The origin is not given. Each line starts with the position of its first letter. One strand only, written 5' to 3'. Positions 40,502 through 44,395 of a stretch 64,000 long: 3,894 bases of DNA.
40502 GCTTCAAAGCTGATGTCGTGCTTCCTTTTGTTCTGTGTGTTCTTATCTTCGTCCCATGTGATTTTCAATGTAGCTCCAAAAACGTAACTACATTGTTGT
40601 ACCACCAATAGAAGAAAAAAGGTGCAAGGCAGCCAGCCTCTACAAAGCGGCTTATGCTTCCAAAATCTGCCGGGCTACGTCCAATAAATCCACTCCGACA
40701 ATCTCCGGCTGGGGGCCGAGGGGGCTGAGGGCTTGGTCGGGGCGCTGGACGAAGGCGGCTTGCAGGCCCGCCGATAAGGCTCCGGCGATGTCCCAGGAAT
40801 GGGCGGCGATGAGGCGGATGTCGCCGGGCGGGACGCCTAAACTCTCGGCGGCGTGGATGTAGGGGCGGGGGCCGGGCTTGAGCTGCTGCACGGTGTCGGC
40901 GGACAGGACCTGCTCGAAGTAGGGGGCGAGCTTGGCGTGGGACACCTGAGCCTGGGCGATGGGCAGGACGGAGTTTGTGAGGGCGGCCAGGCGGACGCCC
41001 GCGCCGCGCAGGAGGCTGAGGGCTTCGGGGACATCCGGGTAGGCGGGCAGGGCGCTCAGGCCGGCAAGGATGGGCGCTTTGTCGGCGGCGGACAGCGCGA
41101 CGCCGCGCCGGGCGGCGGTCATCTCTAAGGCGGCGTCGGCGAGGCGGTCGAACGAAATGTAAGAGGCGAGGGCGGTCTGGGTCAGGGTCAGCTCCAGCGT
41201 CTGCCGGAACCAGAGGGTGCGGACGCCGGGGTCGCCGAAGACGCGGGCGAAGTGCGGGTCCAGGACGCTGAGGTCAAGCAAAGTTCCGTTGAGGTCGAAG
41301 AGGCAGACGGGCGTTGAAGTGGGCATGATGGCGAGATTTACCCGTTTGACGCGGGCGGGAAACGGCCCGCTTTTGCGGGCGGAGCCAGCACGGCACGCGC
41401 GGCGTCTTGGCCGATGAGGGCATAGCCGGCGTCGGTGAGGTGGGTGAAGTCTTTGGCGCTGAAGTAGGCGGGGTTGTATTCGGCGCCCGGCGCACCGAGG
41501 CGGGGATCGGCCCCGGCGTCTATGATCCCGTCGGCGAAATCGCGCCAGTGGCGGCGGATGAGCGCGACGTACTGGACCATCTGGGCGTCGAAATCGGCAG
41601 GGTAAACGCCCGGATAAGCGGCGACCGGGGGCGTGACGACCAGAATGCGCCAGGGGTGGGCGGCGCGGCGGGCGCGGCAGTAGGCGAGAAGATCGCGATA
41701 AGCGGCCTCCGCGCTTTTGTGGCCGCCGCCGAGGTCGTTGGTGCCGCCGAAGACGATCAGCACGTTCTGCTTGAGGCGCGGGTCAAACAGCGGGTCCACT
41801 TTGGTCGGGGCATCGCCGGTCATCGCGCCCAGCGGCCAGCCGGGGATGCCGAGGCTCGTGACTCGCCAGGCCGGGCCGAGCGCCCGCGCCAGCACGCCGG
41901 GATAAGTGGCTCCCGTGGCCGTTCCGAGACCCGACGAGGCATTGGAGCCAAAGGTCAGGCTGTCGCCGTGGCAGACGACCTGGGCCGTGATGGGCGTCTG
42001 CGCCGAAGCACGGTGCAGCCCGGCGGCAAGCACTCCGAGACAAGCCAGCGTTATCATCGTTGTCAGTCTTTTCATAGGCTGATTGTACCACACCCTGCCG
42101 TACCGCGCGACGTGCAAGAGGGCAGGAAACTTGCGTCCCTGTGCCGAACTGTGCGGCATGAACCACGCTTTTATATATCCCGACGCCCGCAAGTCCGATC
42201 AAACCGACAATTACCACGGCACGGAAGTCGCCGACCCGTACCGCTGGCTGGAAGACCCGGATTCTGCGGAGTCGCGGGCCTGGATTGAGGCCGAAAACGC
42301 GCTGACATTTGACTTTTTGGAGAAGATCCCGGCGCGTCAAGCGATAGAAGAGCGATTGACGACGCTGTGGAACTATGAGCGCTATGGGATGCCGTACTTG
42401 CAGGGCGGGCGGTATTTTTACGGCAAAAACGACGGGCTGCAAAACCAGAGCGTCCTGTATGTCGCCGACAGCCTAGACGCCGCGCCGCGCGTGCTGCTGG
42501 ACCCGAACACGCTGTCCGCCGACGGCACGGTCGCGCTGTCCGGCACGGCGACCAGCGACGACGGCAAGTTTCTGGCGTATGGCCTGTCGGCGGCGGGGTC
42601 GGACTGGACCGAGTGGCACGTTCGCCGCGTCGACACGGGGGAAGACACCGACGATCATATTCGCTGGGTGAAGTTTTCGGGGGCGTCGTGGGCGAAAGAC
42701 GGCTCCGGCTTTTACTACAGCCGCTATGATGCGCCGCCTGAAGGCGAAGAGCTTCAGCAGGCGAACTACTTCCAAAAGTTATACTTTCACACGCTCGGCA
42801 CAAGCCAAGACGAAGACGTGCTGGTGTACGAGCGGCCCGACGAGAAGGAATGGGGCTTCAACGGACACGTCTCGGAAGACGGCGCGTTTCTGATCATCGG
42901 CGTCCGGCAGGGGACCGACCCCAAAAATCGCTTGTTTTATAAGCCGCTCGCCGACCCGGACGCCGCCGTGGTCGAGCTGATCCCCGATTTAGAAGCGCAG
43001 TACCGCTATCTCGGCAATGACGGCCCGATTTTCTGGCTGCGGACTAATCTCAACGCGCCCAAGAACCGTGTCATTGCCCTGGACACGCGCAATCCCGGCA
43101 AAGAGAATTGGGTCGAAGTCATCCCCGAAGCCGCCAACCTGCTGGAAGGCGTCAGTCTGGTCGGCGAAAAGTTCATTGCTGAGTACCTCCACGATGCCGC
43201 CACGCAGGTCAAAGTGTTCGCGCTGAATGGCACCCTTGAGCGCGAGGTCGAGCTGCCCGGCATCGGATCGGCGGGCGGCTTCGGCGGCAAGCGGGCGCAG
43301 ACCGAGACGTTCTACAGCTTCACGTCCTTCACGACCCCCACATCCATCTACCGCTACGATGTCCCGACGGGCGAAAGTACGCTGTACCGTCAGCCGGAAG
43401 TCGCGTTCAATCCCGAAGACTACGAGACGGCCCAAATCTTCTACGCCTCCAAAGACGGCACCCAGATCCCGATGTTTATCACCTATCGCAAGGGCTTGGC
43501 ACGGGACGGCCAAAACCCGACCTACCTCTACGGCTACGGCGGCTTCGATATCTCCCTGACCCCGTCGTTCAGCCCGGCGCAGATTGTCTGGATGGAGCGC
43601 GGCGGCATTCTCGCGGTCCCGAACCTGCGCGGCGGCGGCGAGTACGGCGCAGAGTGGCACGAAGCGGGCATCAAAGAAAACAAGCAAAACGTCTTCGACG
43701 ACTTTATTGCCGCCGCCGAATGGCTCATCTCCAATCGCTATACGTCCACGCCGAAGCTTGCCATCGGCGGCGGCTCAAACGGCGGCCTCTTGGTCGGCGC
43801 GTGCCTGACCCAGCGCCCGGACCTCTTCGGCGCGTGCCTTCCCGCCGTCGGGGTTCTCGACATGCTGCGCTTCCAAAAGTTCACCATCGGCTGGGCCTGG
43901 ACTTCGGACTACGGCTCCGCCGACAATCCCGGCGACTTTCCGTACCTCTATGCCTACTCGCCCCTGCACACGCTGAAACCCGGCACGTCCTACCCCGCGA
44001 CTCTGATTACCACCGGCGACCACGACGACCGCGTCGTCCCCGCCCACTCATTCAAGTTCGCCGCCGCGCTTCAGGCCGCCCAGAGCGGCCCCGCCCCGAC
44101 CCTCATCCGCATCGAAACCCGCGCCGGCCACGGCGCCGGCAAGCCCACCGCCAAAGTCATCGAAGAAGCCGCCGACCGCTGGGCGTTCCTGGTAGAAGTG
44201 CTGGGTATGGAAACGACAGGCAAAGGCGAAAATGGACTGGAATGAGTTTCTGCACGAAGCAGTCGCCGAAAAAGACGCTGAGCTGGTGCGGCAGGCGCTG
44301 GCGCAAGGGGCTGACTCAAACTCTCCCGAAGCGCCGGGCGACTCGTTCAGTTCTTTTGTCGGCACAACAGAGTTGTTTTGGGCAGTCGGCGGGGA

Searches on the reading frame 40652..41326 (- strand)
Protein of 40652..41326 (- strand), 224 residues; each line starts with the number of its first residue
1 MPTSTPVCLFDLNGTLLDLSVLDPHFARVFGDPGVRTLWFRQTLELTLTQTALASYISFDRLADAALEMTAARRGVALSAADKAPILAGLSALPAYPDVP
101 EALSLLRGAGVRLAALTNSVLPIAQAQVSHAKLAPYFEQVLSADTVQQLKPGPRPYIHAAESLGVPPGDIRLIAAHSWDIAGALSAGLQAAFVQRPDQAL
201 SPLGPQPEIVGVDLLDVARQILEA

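Call 73: search_protein_families(library=pfam, proteins=[window:40652-41326:-], max_evalue=0.001)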
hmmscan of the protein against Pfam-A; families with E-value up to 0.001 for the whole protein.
window:40652-41326:- (224 aa): 3 families
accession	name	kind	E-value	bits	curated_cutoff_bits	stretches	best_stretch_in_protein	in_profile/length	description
PF00702.32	Hydrolase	-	5.6e-17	63.2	26.4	1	7-187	3-191/191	haloacid dehalogenase-like hydrolase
PF13419.12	HAD_2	-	1.2e-13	52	23.8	1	9-193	2-178/178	Haloacid dehalogenase-like hydrolase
PF12710.13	HAD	-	3e-06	28.2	27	1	9-143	2-130/189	haloacid dehalogenase-like hydrolase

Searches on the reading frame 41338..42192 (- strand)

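Call 73: search_protein_families(library=pfam, proteins=[window:41338-42192:-], max_evalue=0.001)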
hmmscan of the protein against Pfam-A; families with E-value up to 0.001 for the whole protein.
window:41338-42192:- (284 aa): 2 families
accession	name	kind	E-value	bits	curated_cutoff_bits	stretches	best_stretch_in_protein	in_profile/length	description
PF13472.12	Lipase_GDSL_2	-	1.9e-19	71.3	32.9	1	74-259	1-178/178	GDSL-like Lipase/Acylhydrolase family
PF00657.28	Lipase_GDSL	-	8.1e-06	26.6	23.6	1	72-262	1-206/208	GDSL-like Lipase/Acylhydrolase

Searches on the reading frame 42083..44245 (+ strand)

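Call 57: search_protein_families(library=pfam, proteins=[window:42083-44245:+], max_evalue=0.0001)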
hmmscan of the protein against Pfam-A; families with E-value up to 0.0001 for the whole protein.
window:42083-44245:+ (720 aa): 2 families
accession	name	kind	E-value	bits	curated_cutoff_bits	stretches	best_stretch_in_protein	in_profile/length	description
PF02897.21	Peptidase_S9_N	-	6.1e-134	447.3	24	1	33-437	1-413/414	Prolyl oligopeptidase, N-terminal beta-propeller domain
PF00326.27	Peptidase_S9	-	2.1e-62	210.8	22.6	1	494-709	1-212/213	Prolyl oligopeptidase family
